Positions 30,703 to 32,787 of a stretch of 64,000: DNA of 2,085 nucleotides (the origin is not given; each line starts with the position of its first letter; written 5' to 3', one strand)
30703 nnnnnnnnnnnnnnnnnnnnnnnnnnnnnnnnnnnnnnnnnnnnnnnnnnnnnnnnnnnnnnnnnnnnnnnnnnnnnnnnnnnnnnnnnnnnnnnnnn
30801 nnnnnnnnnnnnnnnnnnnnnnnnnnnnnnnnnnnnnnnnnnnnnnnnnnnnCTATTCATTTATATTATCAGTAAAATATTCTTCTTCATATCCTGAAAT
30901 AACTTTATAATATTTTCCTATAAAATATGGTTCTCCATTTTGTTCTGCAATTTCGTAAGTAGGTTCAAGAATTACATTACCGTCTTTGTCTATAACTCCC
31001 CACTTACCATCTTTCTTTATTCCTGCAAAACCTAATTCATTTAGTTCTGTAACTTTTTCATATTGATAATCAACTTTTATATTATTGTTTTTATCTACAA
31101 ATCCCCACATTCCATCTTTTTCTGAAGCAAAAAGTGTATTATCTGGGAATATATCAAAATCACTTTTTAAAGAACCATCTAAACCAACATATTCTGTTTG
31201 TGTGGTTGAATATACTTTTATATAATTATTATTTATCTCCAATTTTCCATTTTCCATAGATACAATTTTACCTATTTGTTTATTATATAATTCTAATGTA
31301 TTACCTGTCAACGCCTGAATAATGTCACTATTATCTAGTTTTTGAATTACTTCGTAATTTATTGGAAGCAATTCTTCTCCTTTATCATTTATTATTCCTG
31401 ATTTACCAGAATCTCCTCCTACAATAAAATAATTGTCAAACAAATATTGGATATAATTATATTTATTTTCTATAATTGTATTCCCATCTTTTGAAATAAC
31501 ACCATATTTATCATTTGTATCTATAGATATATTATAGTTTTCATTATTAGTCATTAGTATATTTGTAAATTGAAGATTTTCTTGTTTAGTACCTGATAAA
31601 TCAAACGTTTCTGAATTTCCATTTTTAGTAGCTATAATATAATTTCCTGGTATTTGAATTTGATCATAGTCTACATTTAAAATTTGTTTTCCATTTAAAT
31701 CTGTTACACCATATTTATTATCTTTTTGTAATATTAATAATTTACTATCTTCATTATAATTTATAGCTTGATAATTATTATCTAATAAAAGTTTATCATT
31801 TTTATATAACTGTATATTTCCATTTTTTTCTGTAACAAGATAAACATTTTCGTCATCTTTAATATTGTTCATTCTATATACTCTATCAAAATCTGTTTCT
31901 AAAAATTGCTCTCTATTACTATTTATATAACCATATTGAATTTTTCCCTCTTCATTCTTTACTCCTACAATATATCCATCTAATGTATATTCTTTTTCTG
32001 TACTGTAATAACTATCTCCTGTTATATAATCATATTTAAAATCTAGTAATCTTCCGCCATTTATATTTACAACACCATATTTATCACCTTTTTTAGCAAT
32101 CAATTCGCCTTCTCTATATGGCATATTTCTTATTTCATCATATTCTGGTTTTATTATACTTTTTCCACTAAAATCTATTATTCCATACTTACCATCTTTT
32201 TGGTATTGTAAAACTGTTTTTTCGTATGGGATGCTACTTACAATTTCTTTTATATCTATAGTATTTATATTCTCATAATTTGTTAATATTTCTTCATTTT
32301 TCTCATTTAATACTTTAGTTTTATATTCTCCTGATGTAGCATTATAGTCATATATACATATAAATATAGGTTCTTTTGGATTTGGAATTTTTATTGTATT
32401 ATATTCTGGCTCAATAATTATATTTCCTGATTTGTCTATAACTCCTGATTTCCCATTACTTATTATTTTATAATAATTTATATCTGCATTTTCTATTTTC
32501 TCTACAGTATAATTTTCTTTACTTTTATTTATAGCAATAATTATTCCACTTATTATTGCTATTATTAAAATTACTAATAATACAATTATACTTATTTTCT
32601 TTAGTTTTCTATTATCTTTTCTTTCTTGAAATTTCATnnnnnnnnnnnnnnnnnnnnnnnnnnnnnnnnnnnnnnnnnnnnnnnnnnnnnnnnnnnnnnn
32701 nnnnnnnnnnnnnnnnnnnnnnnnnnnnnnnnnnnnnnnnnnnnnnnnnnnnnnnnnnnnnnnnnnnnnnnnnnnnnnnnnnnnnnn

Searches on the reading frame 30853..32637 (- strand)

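Call 3: search_protein_families(library=pfam, proteins=[window:30853-32637:-], max_evalue=0.01)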
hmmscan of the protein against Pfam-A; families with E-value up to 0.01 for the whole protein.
window:30853-32637:- (594 aa): 1 family
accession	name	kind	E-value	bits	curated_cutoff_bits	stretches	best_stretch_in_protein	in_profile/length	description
PF14903.11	WG_beta_rep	-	1.3e-29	102.3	25.6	4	511-546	1-35/35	WG containing repeat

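Call 4: search_protein_families(library=ncbifam, proteins=[window:30853-32637:-], max_evalue=0.01)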
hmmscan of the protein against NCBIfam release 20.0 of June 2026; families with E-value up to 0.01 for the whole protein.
window:30853-32637:- (594 aa): 0 families
